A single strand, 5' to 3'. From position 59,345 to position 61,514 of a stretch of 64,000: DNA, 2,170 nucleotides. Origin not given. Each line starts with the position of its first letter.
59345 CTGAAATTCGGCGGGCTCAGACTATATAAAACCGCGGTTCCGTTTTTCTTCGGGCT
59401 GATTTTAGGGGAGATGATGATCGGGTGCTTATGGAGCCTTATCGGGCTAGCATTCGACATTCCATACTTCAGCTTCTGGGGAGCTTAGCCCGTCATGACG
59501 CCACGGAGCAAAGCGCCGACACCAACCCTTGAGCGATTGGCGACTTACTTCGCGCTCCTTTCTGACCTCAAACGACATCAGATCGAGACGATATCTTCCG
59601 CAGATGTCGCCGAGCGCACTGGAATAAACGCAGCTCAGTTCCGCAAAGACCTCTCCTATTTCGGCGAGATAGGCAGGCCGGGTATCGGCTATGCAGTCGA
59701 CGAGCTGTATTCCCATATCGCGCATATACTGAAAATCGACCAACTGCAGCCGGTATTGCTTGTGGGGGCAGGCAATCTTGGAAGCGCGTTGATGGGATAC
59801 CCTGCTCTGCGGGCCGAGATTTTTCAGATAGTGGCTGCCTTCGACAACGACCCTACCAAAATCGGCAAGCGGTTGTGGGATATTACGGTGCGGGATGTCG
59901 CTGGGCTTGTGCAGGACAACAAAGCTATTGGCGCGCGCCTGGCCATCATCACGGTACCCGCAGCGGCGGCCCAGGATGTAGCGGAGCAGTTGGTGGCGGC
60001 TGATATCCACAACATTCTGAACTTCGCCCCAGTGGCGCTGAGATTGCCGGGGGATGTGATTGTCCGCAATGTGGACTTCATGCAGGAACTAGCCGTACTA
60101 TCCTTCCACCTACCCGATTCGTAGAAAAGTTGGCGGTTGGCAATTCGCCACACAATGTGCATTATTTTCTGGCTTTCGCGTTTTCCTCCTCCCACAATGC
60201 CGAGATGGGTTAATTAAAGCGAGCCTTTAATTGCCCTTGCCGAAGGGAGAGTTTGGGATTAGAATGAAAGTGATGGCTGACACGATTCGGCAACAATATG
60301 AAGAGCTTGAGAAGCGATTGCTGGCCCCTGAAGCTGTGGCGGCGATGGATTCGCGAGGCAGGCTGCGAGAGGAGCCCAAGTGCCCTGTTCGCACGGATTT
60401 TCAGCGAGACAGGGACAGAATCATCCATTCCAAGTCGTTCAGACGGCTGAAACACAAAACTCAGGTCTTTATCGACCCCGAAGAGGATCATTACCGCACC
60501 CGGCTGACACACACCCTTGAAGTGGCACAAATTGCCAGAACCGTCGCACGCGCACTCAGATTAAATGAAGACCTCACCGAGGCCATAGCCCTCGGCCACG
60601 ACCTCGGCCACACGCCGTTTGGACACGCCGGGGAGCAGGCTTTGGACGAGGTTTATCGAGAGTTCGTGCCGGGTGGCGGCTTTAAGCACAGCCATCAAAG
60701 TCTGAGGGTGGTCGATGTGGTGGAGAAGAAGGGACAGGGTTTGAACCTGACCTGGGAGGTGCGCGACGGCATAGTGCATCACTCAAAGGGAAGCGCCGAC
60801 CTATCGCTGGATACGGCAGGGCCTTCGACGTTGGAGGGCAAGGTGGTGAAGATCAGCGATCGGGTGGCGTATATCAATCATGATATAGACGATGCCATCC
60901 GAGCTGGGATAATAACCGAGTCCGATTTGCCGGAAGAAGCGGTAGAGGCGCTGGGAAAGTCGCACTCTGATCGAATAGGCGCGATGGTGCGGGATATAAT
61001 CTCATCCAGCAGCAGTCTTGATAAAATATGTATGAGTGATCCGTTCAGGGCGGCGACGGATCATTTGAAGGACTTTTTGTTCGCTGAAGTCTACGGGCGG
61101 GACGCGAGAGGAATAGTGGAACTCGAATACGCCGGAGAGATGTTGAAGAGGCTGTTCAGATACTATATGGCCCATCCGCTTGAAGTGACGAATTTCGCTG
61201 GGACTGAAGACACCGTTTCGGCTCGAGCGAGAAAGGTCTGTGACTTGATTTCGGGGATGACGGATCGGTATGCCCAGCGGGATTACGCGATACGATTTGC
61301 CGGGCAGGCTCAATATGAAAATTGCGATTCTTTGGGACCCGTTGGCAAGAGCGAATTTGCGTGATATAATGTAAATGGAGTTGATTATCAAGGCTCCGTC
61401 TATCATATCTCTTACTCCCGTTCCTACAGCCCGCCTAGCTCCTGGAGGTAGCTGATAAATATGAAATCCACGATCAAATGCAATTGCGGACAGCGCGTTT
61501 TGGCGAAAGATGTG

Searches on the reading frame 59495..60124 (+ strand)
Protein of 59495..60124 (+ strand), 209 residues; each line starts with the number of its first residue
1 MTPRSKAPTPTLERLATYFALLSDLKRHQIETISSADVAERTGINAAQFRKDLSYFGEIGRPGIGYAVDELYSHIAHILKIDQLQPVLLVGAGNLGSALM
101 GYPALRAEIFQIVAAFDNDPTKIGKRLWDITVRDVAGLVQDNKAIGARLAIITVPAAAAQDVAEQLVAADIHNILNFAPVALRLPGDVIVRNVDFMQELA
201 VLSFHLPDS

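Call 3: search_protein_families(library=pfam, proteins=[window:59495-60124:+], max_evalue=0.01)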
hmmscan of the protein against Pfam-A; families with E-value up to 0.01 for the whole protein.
window:59495-60124:+ (209 aa): 3 families
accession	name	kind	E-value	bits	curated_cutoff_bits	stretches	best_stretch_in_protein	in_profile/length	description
PF02629.25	CoA_binding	-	8.6e-18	65.3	22.3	1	85-180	4-97/97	CoA binding domain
PF06971.19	Put_DNA-bind_N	-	7e-16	58.5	27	1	8-54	3-49/49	Putative DNA-binding protein N-terminus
PF01408.29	GFO_IDH_MocA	-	0.009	17.1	24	0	87-175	3-91/120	Oxidoreductase family, NAD-binding Rossmann fold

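Call 4: search_protein_families(library=ncbifam, proteins=[window:59495-60124:+], max_evalue=0.01)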
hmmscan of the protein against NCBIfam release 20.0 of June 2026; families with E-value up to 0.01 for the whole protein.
window:59495-60124:+ (209 aa): 9 families
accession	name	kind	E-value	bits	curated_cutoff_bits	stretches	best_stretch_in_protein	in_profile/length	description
NF003995.0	PRK05472.2-4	subfamily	2.3e-71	239.7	126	1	4-206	3-205/213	redox-sensing transcriptional repressor Rex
NF003993.0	PRK05472.2-2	equivalog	1.8e-68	230.3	217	1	6-206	5-205/212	redox-sensing transcriptional repressor Rex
NF003992.0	PRK05472.2-1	equivalog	1.6e-62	210.9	226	1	5-205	19-219/249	redox-sensing transcriptional repressor Rex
NF003994.0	PRK05472.2-3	equivalog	9.2e-58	195.1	130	1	4-206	6-208/217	redox-sensing transcriptional repressor Rex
NF003996.0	PRK05472.2-5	equivalog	1.3e-52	178.7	138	1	8-206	3-199/209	redox-sensing transcriptional repressor Rex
NF003989.0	PRK05472.1-3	equivalog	6.2e-52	176.5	177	1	3-205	4-206/215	redox-sensing transcriptional repressor Rex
NF003990.0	PRK05472.1-4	equivalog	4.7e-51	173.4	233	1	9-207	9-207/214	redox-sensing transcriptional repressor Rex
NF003988.0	PRK05472.1-1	equivalog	4.1e-45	154.4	321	1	6-205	6-207/214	redox-sensing transcriptional repressor Rex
NF003991.0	PRK05472.1-5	equivalog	1.4e-39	136.2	198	1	4-206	4-206/211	redox-sensing transcriptional repressor Rex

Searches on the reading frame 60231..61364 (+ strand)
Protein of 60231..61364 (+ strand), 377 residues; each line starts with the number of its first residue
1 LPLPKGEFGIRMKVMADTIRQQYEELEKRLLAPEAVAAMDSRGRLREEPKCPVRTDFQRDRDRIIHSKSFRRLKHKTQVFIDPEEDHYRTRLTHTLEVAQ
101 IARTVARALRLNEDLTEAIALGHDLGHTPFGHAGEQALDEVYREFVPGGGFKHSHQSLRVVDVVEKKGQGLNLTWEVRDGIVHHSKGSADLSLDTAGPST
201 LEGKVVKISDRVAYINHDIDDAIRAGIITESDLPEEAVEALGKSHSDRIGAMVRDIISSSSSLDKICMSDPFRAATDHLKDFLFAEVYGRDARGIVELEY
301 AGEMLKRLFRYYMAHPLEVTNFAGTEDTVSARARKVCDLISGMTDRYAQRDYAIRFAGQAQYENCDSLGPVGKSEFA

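Call 3: search_protein_families(library=pfam, proteins=[window:60231-61364:+], max_evalue=0.01)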
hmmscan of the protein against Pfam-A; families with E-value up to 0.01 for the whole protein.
window:60231-61364:+ (377 aa): 2 families
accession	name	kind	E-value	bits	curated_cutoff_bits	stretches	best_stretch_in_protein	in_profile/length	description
PF13286.11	HD_assoc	-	1.8e-15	57.6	22.2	1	266-352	1-89/91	Phosphohydrolase-associated domain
PF01966.28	HD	-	4.3e-15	56.5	22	1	91-213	1-114/116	HD domain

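Call 4: search_protein_families(library=ncbifam, proteins=[window:60231-61364:+], max_evalue=0.01)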
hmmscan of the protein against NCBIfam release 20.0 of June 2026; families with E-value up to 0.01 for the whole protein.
window:60231-61364:+ (377 aa): 12 families
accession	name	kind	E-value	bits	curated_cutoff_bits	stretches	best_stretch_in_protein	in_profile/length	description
NF002327.0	PRK01286.1-2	equivalog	2.7e-145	483.8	393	1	18-354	3-335/345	deoxyguanosinetriphosphate triphosphohydrolase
NF002329.0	PRK01286.1-4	equivalog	1.6e-107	359.7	494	1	18-349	2-328/342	deoxyguanosinetriphosphate triphosphohydrolase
NF002326.0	PRK01286.1-1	equivalog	1.3e-93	314.4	390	2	28-235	6-220/379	deoxyguanosinetriphosphate triphosphohydrolase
NF002328.0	PRK01286.1-3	equivalog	9.9e-84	281.6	467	3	31-185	15-169/404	deoxyguanosinetriphosphate triphosphohydrolase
TIGR01353.1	dGTP_triPase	subfamily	1.1e-65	222.7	152.35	3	54-188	2-147/389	dGTP triphosphohydrolase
NF002330.0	PRK01286.1-5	equivalog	5.2e-64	216.8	511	2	31-235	2-218/384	deoxyguanosinetriphosphate triphosphohydrolase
NF041026.1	antiphage_dGTPase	exception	6.1e-57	193.6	400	3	49-185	11-157/425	anti-phage deoxyguanosine triphosphatase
NF003701.1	PRK05318.1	subfamily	3.6e-49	167.8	383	3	51-183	14-157/426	anti-phage deoxyguanosine triphosphatase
NF002829.0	PRK03007.1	equivalog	3.6e-46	157.9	385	2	37-167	11-140/425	deoxyguanosinetriphosphate triphosphohydrolase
NF002205.0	PRK01096.1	equivalog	4.7e-27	95.1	439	1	48-143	19-130/444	deoxyguanosinetriphosphate triphosphohydrolase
NF003429.0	PRK04926.1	equivalog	1.3e-23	83.7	405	1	51-148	26-142/500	dGTPase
TIGR00277.1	HDIG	domain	3.5e-06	26.8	27.6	1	92-128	6-42/84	HDIG domain-containing metalloprotein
